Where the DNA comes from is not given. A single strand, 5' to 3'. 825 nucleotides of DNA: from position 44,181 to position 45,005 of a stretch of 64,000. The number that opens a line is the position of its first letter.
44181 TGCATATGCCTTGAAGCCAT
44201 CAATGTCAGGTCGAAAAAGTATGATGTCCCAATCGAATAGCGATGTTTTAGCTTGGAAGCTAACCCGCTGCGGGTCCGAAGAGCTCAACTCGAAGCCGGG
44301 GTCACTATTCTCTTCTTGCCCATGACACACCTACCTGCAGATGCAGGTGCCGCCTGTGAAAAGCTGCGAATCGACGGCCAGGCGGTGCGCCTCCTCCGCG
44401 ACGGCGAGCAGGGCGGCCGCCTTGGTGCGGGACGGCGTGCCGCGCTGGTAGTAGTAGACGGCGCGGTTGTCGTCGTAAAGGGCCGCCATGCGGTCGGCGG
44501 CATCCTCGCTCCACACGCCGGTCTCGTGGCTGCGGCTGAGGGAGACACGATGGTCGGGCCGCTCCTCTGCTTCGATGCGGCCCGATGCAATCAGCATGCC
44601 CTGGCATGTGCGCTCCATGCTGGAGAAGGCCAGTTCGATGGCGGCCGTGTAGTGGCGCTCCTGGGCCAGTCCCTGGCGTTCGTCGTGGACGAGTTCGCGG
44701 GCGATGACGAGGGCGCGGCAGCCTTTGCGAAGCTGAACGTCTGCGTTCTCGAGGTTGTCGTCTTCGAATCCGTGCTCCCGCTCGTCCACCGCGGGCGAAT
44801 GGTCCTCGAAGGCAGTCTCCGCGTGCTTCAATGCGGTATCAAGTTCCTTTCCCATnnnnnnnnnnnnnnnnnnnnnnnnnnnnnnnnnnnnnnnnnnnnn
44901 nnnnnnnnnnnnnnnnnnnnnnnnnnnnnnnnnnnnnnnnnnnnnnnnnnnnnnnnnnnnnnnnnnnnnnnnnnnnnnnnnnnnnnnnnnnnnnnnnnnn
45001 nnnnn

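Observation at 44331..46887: MORC/GHKL ATPase-RHH-MNT fusion paired with a HEPN gene: candidate new anti-phage or stress-sensing system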

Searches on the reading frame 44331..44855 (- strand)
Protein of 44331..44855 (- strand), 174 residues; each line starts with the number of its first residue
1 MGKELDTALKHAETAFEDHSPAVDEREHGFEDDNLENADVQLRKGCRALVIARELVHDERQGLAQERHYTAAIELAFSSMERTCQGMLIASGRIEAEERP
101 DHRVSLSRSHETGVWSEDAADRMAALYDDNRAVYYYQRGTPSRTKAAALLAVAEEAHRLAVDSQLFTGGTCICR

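Call 3: search_protein_families(library=pfam, proteins=[window:44331-44855:-], max_evalue=0.1)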
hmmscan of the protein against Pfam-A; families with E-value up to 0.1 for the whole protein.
window:44331-44855:- (174 aa): 0 families

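Call 4: search_protein_families(library=padloc, proteins=[window:44331-44855:-], max_evalue=0.1)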
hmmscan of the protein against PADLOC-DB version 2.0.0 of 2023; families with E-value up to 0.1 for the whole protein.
window:44331-44855:- (174 aa): 1 family
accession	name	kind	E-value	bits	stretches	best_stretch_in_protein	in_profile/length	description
PDLC04082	SIR2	-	0.02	11.8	1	28-74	260-307/345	-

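Call 5: search_protein_families(library=ncbifam, proteins=[window:44331-44855:-], max_evalue=0.1)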
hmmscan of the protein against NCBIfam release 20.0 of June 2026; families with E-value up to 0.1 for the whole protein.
window:44331-44855:- (174 aa): 0 families

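Call 13: search_protein_families(library=pfam, proteins=[window:44331-44855:-], max_evalue=10)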
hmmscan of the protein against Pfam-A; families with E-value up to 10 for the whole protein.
window:44331-44855:- (174 aa): 0 families

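Call 16: find_homologous_proteins(query=window:44331-44855:-, max_evalue=0.01)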
Query window:44331-44855:- (174 aa): 2 proteins with E <= 0.01 among 474 candidates.
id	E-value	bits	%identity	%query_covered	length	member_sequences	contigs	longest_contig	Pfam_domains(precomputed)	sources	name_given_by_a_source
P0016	3.5e-109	380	100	100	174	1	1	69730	PF26481.1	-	-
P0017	5.8e-70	252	68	99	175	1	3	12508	PF26481.1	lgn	-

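Call 21: search_solved_structures(query=A1, max_evalue=10, show_alignments=2)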
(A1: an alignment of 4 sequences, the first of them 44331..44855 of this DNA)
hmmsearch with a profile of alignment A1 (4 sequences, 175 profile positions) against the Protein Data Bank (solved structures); distinct sequences matched with E-value up to 10: 3.
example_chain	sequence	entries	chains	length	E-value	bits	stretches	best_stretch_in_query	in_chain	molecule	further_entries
4qks_A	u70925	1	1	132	0.18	14.7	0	99-118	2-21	DE NOVO PROTEIN 6XTRP/PV2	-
3ofe_A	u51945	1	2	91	0.55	13.1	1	100-145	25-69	LDLR chaperone boca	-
3off_A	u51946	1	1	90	0.58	13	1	101-145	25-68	LDLR chaperone boca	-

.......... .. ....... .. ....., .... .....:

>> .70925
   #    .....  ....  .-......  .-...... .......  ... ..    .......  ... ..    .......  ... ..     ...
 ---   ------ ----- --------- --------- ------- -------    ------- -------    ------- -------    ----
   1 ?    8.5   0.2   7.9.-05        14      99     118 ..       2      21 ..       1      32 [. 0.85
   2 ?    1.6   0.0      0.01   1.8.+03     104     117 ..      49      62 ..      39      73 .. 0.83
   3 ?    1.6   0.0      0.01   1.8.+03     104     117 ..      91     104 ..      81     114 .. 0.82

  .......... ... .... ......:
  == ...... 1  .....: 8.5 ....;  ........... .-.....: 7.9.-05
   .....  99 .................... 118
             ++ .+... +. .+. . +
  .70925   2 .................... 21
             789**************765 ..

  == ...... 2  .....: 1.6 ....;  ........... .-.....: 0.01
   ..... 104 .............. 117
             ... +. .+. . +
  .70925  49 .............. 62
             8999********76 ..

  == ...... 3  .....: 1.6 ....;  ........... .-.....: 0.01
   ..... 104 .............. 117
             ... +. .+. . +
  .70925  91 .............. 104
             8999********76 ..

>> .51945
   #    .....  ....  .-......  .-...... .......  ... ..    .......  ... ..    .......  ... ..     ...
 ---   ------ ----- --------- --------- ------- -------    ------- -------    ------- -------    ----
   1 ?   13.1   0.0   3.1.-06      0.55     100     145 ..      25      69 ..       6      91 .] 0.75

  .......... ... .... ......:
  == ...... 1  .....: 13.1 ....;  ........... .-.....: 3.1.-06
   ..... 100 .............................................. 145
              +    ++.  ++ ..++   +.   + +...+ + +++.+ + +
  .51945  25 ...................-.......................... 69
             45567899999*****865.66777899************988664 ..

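Call 35: search_protein_representatives(alignment_id=A1)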
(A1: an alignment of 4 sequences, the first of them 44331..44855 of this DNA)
Query: 4 sequences, 175 profile positions. Proteins with E-value up to 0.001 (for the whole library): 118; up to 1e-10: 58; up to 1e-30: 11. The best 118 are listed.
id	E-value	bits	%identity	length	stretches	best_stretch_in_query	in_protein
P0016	4.3e-85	300.0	-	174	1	1-173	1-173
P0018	3.7e-83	293.7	-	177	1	3-175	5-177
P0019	4.2e-82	290.3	-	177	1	1-175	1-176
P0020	3.8e-58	212.3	-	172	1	1-173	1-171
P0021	1.2e-56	207.4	-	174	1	1-174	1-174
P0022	8.0e-52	191.7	-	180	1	2-174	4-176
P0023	2.3e-45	170.7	-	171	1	4-174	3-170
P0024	9.0e-41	155.7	-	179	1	3-173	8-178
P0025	3.0e-35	137.7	-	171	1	3-175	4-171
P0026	2.6e-34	134.6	-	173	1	3-173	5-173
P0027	6.4e-34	133.4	-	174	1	3-173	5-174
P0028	7.8e-29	116.8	-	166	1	1-173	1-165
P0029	2.0e-28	115.5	-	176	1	5-174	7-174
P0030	5.1e-27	110.9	-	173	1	6-174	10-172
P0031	4.5e-26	107.8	-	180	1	8-173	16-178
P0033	3.4e-22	95.2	-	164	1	9-174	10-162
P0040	1.7e-19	86.4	-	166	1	3-173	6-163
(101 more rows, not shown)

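Call 40: find_encoding_contigs(protein=P0040, flank=5000, max_places=3)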
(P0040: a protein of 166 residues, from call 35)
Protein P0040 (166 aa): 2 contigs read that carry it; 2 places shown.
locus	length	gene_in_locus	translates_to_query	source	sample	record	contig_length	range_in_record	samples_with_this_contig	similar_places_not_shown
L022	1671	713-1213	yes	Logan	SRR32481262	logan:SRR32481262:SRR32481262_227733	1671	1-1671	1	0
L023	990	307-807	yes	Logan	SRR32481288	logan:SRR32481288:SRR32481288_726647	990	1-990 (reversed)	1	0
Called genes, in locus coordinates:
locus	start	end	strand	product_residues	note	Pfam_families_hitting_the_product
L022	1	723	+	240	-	?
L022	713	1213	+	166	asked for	PF26481:DUF8154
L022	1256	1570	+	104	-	PF12850:Metallophos_2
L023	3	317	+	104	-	?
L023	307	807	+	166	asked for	PF26481:DUF8154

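Call 41: find_encoding_contigs(protein=P0033, flank=5000, max_places=3)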
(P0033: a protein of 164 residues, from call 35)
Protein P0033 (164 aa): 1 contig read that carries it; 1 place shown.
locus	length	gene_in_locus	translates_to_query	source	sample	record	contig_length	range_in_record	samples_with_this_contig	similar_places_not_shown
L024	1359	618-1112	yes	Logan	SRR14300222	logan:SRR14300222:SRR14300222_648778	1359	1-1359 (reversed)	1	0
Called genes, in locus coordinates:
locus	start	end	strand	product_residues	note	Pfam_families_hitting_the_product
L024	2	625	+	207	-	?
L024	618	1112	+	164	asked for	PF26481:DUF8154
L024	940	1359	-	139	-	?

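Call 42: search_protein_families(library=pfam, proteins=[L022:1-720:+, L024:2-622:+, L023:3-314:+], max_evalue=0.01)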
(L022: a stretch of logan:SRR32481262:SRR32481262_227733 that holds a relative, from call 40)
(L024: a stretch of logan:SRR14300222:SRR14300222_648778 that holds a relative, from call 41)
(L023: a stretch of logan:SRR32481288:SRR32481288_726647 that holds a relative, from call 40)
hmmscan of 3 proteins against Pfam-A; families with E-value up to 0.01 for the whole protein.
L022:1-720:+ (240 aa): 8 families
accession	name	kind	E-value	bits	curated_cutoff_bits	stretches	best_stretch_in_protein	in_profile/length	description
PF01909.29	NTP_transf_2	-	3.6e-11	43.7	21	1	125-183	6-51/93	Nucleotidyltransferase domain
PF18765.7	Polbeta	-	1.6e-07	31.8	26.9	1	131-168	11-48/93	Polymerase beta, Nucleotidyltransferase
PF12802.13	MarR_2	-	7.6e-06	26.4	27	1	36-87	9-60/61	MarR family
PF01978.25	TrmB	-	0.00029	21.1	25.6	1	46-88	20-62/68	Sugar-specific transcriptional regulator TrmB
PF12840.13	HTH_20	-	0.00068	20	27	1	36-80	8-50/51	Helix-turn-helix domain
PF13551.12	HTH_29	-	0.0016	18.9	28.1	1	52-86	16-49/64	Winged helix-turn helix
PF13730.12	HTH_36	-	0.0043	17.3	25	1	50-76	27-53/55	Helix-turn-helix domain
PF08279.18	HTH_11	-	0.0072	16.6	25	0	38-77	6-44/55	HTH domain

L024:2-622:+ (207 aa): 3 families
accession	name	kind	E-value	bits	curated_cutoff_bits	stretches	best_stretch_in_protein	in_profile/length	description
PF01909.29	NTP_transf_2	-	2.9e-09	37.6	21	1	94-150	2-47/93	Nucleotidyltransferase domain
PF18765.7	Polbeta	-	1.3e-08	35.3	26.9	1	106-195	11-91/93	Polymerase beta, Nucleotidyltransferase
PF12802.13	MarR_2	-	0.0002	21.9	27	1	14-62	9-56/61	MarR family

L023:3-314:+ (104 aa): 2 families
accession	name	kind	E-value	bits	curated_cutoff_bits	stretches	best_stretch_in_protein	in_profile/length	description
PF01909.29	NTP_transf_2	-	2.5e-09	37.8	21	1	1-51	18-55/93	Nucleotidyltransferase domain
PF18765.7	Polbeta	-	6.3e-07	29.9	26.9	1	1-33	17-49/93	Polymerase beta, Nucleotidyltransferase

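Call 48: predict_structure(alignment_id=A3)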
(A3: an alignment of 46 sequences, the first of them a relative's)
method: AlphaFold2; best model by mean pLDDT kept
length: 174 residues; sequences in the alignment: 46
mean_pLDDT: 93.4   pTM: 0.88
mean pLDDT of the five models: 93.4, 93.4, 93.2, 93.1, 92.4
residues with pLDDT >= 90: 148; 70-90: 22; 50-70: 4; < 50: 0
segments of 3 or more residues with pLDDT < 50: none
pLDDT, mean of each block of 10 residues (from residue 1): 94 94 95 95 98 88 80 97 98 96 97 98 95 79 95 98 91 92
secondary structure, 60 per line:
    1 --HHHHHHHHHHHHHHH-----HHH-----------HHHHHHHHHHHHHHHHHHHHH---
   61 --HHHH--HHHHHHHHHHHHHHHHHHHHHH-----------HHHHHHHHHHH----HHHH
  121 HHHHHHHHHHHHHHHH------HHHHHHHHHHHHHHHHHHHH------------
elements in order: H3-17 H37-57 H63-66 H69-90 H102-112 H117-136 H143-162

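Call 51: fold_search(model_id=the predicted structure, library=pdb)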
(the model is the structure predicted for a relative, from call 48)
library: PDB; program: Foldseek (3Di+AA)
matches with E <= 10: 542; with E <= 0.001: 0
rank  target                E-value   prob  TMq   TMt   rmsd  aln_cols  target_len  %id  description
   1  6m6u_H                1.4e-01  0.98  0.43  0.52   5.5       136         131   12  Crystal structure the toxin-antitoxin MntA-HpeT mutant-D39ED41E (released 2020-09-30)
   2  1wol                  1.5e-01  1.00  0.51  0.70   4.3       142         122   16  Crystal Structure of ST0689, an archaeal HEPN homologue (released 2005-11-22)
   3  7ae6_B                2.0e-01  0.99  0.46  0.53   5.3       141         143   12  Crystal structure of di-AMPylated HEPN(R102A) toxin (released 2020-12-30)
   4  7ae6_A                2.1e-01  0.99  0.46  0.52   5.4       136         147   12  Crystal structure of di-AMPylated HEPN(R102A) toxin (released 2020-12-30)
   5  6m6w_G                2.2e-01  0.97  0.44  0.55   5.3       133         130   13  Crystal structure the toxin-antitoxin MntA-HpeT mutant-Y104A (released 2020-09-30)
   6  6m6u_I                2.2e-01  0.93  0.39  0.49   5.6       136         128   12  Crystal structure the toxin-antitoxin MntA-HpeT mutant-D39ED41E (released 2020-09-30)
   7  7bxo_D                2.3e-01  0.96  0.43  0.54   5.4       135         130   12  Crystal structure of the toxin-antitoxin with AMP-PNP (released 2020-09-30)
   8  5yep_B                2.5e-01  0.92  0.40  0.48   5.9       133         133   11  Crystal structure of SO_3166-SO_3165 from Shewanella oneidensis (released 2018-03-28)
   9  5yep_C                2.6e-01  0.96  0.42  0.51   5.5       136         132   13  Crystal structure of SO_3166-SO_3165 from Shewanella oneidensis (released 2018-03-28)
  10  6m6w_B                2.6e-01  0.95  0.44  0.54   5.0       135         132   13  Crystal structure the toxin-antitoxin MntA-HpeT mutant-Y104A (released 2020-09-30)
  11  4nqf_B                2.6e-01  0.85  0.37  0.41   7.2       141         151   19  Crystal structure of HEPN domain protein (released 2014-03-26)
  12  7bxo_H                3.4e-01  0.93  0.42  0.53   5.5       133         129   10  Crystal structure of the toxin-antitoxin with AMP-PNP (released 2020-09-30)
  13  7ae8_C                3.5e-01  0.97  0.46  0.53   5.6       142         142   13  Crystal structure of HEPN(R102A) toxin (released 2020-12-30)
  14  7bxo_G                3.5e-01  0.96  0.45  0.55   5.3       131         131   11  Crystal structure of the toxin-antitoxin with AMP-PNP (released 2020-09-30)
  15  6m6w_H                3.7e-01  0.90  0.42  0.53   5.4       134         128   13  Crystal structure the toxin-antitoxin MntA-HpeT mutant-Y104A (released 2020-09-30)
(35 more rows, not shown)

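Call 58: search_solved_structures(query=A3, max_evalue=10, show_alignments=5)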
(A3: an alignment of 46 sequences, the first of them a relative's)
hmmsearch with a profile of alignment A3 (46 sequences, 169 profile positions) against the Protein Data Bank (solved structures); distinct sequences matched with E-value up to 10: 1.
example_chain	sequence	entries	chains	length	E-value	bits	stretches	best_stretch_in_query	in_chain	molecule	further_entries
8oyy_A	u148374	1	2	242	7.9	9.4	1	14-93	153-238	De novo designed soluble GPCR-like protein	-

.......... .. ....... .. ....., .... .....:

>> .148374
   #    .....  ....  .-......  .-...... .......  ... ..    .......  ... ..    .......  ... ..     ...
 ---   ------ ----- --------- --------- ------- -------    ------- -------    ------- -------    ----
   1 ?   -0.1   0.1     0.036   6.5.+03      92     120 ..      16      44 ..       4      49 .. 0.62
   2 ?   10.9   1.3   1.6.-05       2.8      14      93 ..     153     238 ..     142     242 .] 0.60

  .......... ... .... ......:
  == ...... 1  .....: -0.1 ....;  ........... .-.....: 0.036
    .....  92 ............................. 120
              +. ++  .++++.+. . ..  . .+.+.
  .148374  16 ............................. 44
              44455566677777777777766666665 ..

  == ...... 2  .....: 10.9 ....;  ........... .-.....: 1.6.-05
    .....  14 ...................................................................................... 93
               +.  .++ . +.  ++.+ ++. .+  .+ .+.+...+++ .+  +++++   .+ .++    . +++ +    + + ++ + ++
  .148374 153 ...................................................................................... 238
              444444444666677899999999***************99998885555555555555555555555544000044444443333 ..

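Call 77: find_encoding_contigs(protein=P0027, flank=4000, max_places=2)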
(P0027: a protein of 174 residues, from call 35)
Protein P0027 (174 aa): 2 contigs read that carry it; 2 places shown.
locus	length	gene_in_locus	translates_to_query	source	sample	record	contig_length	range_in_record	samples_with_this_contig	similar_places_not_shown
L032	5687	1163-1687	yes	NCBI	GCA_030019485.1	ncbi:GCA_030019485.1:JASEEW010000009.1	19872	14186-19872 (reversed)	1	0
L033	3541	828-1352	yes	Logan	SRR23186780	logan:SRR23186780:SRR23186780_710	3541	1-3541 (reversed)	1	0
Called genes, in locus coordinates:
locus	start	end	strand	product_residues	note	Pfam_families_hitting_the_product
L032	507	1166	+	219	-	PF01909:NTP_transf_2, PF18765:Polbeta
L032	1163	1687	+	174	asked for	PF26481:DUF8154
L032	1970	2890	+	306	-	PF14947:HTH_45 (faint), PF24409:wHTH-PRTase_assc (faint), PF24271:HVO_2833_C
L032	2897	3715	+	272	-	PF19502:DUF6036 (weak)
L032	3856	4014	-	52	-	PF09853:DUF2080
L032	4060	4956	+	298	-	PF13737:DDE_Tnp_1_5, PF01609:DDE_Tnp_1 (weak)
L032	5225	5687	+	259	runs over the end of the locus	PF01012:ETF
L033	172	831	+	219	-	PF01909:NTP_transf_2, PF18765:Polbeta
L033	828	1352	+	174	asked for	PF26481:DUF8154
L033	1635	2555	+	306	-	PF14947:HTH_45 (faint), PF24409:wHTH-PRTase_assc (faint), PF24271:HVO_2833_C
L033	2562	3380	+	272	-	PF19502:DUF6036 (weak)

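Call 78: find_encoding_contigs(protein=P0031, flank=4000, max_places=2)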
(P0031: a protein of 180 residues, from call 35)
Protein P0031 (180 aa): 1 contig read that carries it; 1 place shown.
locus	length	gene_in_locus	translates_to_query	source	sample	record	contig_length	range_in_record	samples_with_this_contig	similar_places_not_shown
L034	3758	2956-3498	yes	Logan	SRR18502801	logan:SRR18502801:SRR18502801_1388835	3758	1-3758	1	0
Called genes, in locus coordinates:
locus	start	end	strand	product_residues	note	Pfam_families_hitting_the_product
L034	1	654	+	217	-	?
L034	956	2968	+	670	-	PF13589:HATPase_c_3, PF01909:NTP_transf_2, PF18765:Polbeta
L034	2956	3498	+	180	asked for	PF26481:DUF8154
